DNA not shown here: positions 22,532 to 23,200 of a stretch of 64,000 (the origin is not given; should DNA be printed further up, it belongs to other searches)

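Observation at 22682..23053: Phage-encoded SET-domain protein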

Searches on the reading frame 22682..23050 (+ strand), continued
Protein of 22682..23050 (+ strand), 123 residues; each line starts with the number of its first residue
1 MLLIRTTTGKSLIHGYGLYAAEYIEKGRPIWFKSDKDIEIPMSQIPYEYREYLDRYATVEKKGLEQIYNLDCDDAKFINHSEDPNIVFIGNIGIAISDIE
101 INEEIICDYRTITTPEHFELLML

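Call 47: search_solved_structures(query=A2, max_evalue=0.001, show_alignments=2)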
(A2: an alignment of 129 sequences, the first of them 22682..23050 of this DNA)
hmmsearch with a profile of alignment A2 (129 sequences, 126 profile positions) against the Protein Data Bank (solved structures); distinct sequences matched with E-value up to 0.001: 135 (the best 60 are shown).
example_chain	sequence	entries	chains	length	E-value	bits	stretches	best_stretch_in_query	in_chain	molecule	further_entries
7u5v_A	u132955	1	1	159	5.5e-16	61.8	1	8-119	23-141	Histone-lysine N-methyltransferase 2A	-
2w5y_A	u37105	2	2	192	5.7e-16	61.7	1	8-120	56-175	HISTONE-LYSINE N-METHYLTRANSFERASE HRX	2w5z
6kiu_K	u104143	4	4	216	7.8e-16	61.3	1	8-120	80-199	Histone-lysine N-methyltransferase 2A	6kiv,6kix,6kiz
7ud5_K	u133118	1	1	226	8.8e-16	61.1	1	8-120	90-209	cDNA FLJ56846, highly similar to Zinc finger protein HRX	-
4z4p_A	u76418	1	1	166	3.4e-15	59.2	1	6-120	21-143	Histone-lysine N-methyltransferase 2D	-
5f5e_A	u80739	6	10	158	3.5e-15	59.2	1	8-120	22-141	Histone-lysine N-methyltransferase 2A | Histone-lysine N-methyltransferase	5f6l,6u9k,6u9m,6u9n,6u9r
7w67_C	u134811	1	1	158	3.8e-15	59.1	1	8-120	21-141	Histone-lysine N-methyltransferase 2A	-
7w6a_C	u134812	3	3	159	3.9e-15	59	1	8-120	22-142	Histone-lysine N-methyltransferase 2A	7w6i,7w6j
6pwv_C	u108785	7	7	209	7.7e-15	58.1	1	8-120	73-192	Histone-lysine N-methyltransferase 2A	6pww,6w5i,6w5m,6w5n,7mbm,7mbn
5f59_A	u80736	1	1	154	1.1e-14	57.6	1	6-120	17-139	Histone-lysine N-methyltransferase 2C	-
5f6k_C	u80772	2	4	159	1.2e-14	57.5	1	6-120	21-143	Histone-lysine N-methyltransferase 2C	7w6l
6kiw_K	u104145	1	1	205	2.3e-14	56.5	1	6-120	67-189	Histone-lysine N-methyltransferase 2C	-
7bre_B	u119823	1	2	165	5.4e-14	55.3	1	8-120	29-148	Histone-lysine N-methyltransferase 2B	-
9yle_K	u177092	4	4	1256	1.7e-13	53.7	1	6-120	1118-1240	[histone H3]-lysine(4) N-methyltransferase,Histone-lysine N-methyltransferase 2D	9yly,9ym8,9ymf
9yl3_K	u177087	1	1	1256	1.7e-13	53.7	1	6-120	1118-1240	[histone H3]-lysine(4) N-methyltransferase,Histone-lysine N-methyltransferase 2D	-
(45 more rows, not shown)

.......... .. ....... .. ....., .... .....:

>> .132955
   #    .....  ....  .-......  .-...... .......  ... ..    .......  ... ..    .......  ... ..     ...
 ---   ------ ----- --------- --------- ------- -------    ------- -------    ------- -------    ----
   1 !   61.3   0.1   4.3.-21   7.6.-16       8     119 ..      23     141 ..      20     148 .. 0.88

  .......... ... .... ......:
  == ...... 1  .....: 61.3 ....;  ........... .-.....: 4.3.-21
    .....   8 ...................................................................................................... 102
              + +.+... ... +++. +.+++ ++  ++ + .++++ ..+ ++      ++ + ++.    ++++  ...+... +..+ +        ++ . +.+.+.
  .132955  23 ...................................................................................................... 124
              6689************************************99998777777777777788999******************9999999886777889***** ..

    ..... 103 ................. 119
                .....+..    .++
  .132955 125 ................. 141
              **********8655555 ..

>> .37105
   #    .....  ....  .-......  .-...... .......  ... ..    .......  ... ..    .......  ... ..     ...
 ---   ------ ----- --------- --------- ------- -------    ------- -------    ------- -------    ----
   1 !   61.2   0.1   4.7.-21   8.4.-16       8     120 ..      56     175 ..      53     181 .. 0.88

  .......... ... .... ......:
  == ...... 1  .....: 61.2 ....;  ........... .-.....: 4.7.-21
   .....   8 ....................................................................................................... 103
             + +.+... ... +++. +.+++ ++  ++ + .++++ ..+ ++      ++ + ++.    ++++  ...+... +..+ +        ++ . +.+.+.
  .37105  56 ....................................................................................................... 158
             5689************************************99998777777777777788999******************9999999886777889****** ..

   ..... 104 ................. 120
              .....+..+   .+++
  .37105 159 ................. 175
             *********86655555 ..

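Call 53: find_related_loci(query=A4, collection=genome_contigs, flank=4000)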
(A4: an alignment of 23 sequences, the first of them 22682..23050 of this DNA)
Query A4 (123 aa) in genome_contigs; peptide patterns used: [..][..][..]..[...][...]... (x = any residue, [..] = any of these).
600 stretches matched a pattern (row limit reached: there are more); 333 encode a relative of the query (tblastn E <= 1e-3); the best 80 are kept; 80 distinct loci.
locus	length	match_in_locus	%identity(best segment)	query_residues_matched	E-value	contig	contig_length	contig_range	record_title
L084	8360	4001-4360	37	1-116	2e-21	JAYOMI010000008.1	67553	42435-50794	MAG: Rhodospirillaceae bacterium isolate 139571_S172_concoct_bins.tsv.189 NODE_312_length_67553_cov_4.477659, whole geno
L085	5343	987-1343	42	1-112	3e-20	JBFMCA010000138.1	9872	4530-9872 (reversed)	MAG: Acidobacteriota bacterium isolate MAG179 MAG179_138, whole genome shotgun sequence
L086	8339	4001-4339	46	1-109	4e-20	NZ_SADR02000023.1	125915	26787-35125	Mesorhizobium sp. M00.F.Ca.ET.216.01.1.1 NODE_23_length_125915_cov_30.7855, whole genome shotgun sequence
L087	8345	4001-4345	40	1-109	3e-20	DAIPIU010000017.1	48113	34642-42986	MAG TPA_asm: Rubrimonas sp. isolate CTOTU7345 NODE_713_length_48113_cov_16.057535, whole genome shotgun sequence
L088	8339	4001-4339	47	1-109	4e-20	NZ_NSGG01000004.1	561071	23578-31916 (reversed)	Mesorhizobium sp. WSM3859 contig_4, whole genome shotgun sequence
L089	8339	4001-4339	46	1-109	3e-20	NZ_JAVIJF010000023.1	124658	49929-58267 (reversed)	Mesorhizobium montanum strain MSK 1335 MSK_1335_NODE_23_length_124658_cov_45_652825_pilon, whole genome shotgun sequence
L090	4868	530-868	47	1-109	5e-20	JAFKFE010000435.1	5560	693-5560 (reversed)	MAG: Alphaproteobacteria bacterium isolate SCN18_30_10_14_R4_P_64_8 SCN18_30_10_14_R4_P_scaffold_4929, whole genome shot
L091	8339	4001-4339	46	1-109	7e-20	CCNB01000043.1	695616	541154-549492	Mesorhizobium plurifarium genome assembly Mesorhizobium plurifarium STM8773 genome assembly, contig MPLDJ20_Contig_6, wh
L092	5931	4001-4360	37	1-116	7e-20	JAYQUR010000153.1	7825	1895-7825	MAG: Alphaproteobacteria bacterium isolate SD9011_COM_metabat_bins_2.tsv.064_sub NODE_5215_length_7825_cov_5.623423, who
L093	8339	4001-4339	45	1-109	7e-20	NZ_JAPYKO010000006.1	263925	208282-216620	Mesorhizobium argentiipisi strain Cs1330R2N1 contig00006, whole genome shotgun sequence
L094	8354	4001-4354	40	1-117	9e-20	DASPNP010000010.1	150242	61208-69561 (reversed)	MAG TPA_asm: Azospirillaceae bacterium isolate SMAG_U12124 k141_296869, whole genome shotgun sequence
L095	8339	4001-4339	47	1-109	1e-19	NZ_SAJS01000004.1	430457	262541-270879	MAG: Mesorhizobium sp. isolate N.Ca.ET.125.02.1 NODE_4_length_430457_cov_53.859094, whole genome shotgun sequence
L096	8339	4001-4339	41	1-109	1e-19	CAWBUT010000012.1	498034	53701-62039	MAG: uncultured Alphaproteobacteria bacterium isolate MFD00822.bin.2.110 genome assembly, contig: contig_47391, whole ge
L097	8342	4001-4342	40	1-110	1e-19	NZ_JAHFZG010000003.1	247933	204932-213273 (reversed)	Rhodomicrobium sp. Az07 contig00003, whole genome shotgun sequence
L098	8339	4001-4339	39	1-109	1e-19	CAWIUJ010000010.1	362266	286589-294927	MAG: uncultured Alphaproteobacteria bacterium isolate MFD01872.bin.1.111 genome assembly, contig: contig_38384, whole ge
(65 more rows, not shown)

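Call 54: search_protein_families(library=ncbifam, proteins=[window:22682-23050:+, P0025, P0017], max_evalue=0.01)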
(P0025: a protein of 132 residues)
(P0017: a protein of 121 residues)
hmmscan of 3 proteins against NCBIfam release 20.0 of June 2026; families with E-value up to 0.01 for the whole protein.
window:22682-23050:+ (123 aa): 0 families

P0025 (132 aa): 0 families

P0017 (121 aa): 1 family
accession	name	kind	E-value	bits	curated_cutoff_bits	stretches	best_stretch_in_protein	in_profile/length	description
NF043024.1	T4SS_AnkI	equivalog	7.7e-07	28.2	550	1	13-117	33-145/439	Dot/Icm T4SS effector AnkI/LegAS4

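Call 55: search_protein_families(library=padloc, proteins=[window:22682-23050:+, P0025], max_evalue=0.01)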
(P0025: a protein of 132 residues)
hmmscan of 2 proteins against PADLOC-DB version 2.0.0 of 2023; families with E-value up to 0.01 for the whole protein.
window:22682-23050:+ (123 aa): 0 families

P0025 (132 aa): 0 families

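Call 57: search_protein_families(library=phrogs, alignment_id=A4, max_evalue=0.001)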
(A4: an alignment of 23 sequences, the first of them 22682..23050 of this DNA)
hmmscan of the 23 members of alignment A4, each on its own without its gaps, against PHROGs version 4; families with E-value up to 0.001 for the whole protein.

A. member 1, window:22682-23050:+ (123 aa): 0 families

B. families by the number of members that match (of 23 scanned): 1 family
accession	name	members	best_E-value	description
phrog_28741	-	1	0.00027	-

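Call 59: find_encoding_contigs(protein=P0003, flank=8000, max_places=3)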
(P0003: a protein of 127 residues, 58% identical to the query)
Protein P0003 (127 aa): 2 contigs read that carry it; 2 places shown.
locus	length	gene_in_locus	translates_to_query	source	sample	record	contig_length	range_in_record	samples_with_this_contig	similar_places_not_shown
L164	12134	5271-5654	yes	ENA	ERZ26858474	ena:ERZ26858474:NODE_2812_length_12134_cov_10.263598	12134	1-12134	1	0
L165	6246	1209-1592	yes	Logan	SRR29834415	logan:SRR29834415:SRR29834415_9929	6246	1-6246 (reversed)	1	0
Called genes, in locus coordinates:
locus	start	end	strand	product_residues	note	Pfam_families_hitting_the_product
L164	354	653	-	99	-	-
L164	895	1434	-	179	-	-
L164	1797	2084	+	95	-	PF00166:Cpn10 (weak)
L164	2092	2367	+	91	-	-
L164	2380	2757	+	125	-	-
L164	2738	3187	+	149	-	-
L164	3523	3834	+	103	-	PF07610:DUF1573, PF22544:HYDIN_VesB_CFA65-like_Ig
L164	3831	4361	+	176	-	-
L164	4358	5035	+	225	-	-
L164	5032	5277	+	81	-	-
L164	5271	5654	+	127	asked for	PF00856:SET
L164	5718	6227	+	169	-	-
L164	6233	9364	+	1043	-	PF05204:Hom_end (weak), PF14528:LAGLIDADG_3 (weak)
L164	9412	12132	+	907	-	?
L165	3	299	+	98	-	?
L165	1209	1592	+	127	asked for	PF00856:SET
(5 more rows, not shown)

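Call 60: find_encoding_contigs(protein=P0002, flank=3000, max_places=3)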
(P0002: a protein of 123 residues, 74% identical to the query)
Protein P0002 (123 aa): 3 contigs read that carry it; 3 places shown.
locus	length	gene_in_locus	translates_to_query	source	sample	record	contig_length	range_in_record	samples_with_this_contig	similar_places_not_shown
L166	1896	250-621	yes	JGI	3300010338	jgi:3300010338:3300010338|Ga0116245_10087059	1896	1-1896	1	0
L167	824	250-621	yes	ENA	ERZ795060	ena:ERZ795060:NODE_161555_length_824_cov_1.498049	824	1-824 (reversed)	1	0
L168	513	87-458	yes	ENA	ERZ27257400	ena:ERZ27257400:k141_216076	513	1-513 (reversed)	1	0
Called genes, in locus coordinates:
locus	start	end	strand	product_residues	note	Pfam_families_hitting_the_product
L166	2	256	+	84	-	PF00462:Glutaredoxin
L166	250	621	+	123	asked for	PF00856:SET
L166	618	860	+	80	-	-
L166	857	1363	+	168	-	-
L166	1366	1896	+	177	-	?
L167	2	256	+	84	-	PF00462:Glutaredoxin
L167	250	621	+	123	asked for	PF00856:SET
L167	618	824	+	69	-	?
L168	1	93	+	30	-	?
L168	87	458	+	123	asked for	PF00856:SET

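Call 63: search_protein_families(library=pfam, proteins=[L028:1768-2241:+, L060:6384-7112:+, L022:6378-7061:+, L014:1992-2429:+, L060:2010-2351:+], max_evalue=0.01)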
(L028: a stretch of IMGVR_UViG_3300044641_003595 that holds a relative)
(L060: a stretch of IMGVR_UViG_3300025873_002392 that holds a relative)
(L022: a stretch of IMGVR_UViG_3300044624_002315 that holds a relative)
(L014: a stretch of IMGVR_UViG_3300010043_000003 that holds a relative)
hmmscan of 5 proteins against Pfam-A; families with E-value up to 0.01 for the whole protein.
L028:1768-2241:+ (158 aa): 0 families

L060:6384-7112:+ (243 aa): 0 families

L022:6378-7061:+ (228 aa): 1 family
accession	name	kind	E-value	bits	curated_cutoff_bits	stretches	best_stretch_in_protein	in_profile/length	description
PF00149.33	Metallophos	-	0.0044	17.9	21.5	1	18-152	3-120/191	Calcineurin-like phosphoesterase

L014:1992-2429:+ (146 aa): 0 families

L060:2010-2351:+ (114 aa): 1 family
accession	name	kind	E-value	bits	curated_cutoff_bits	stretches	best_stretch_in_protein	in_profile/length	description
PF11753.13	DUF3310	-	4e-09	36.8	24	1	12-60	5-59/60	Protein of unknwon function (DUF3310)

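Call 67: fold_search(model_id=the predicted structure, library=viral)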
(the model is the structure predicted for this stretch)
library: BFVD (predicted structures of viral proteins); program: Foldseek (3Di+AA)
matches with E <= 10: 307; with E <= 0.001: 24
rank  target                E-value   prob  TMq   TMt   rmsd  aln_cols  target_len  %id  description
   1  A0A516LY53            1.2e-07  1.00  0.67  0.60   3.3       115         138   28  (no name in the UniProt tables at hand)
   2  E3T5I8                7.7e-07  1.00  0.70  0.55   4.6       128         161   21  SET domain-containing protein [Cafeteria roenbergensis virus (strain BV-PW1)]
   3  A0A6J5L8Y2            1.3e-06  1.00  0.74  0.71   3.5       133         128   21  SET domain containing protein [uncultured Caudovirales phage]
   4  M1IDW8                3.7e-06  1.00  0.63  0.66   3.5       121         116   20  (no name in the UniProt tables at hand)
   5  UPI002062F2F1         5.1e-06  1.00  0.59  0.70   3.5       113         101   24  (no name look-up for this kind of identifier)
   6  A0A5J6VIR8            1.2e-05  1.00  0.62  0.46   3.8       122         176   21  SET domain protein [Megaviridae environmental sample]
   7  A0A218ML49            2.1e-05  1.00  0.51  0.08   5.3       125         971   24  SET domain-containing protein [uncultured virus]
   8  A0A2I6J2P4            2.2e-05  1.00  0.60  0.48   4.3       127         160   21  (no name in the UniProt tables at hand)
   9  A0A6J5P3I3            6.6e-05  1.00  0.55  0.44   5.2       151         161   19  SET domain containing protein [uncultured Caudovirales phage]
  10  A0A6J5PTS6            1.4e-04  1.00  0.50  0.25   3.1       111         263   18  SET domain containing protein [uncultured Caudovirales phage]
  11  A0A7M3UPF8            1.4e-04  1.00  0.59  0.45   3.9       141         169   18  SET domain-containing protein [Pyramimonas orientalis virus]
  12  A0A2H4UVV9            1.4e-04  1.00  0.61  0.42   4.1       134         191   19  Lysine methyltransferase [Bodo saltans virus]
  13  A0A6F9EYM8            1.4e-04  1.00  0.58  0.44   6.6       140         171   17  (no name in the UniProt tables at hand)
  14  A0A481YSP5            1.6e-04  1.00  0.55  0.67   4.5       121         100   22  SET domain protein [Marseillevirus LCMAC101]
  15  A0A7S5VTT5            1.6e-04  1.00  0.66  0.60   3.4       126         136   13  (no name in the UniProt tables at hand)
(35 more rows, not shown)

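Call 73: list_cluster_members(proteins=[P0001, P0002, P0003])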
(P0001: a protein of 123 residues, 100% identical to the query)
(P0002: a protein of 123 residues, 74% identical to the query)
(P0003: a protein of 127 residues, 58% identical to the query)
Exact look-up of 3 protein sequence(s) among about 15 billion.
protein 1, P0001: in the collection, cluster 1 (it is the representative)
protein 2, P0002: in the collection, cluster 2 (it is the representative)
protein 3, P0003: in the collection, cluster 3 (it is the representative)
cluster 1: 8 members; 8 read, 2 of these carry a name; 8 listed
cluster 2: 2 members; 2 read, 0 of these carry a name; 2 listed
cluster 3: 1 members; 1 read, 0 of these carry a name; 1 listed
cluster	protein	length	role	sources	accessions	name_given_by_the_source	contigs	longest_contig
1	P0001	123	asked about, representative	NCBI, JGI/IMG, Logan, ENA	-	SET domain-containing protein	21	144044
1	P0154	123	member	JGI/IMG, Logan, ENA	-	SET domain-containing protein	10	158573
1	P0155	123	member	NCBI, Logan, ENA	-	-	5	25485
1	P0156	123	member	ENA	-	-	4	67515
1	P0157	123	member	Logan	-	-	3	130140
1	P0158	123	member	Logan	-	-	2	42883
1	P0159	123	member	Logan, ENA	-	-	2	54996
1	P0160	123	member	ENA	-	-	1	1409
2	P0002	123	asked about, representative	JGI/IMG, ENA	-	-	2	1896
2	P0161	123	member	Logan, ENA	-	-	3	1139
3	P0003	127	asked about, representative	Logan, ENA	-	-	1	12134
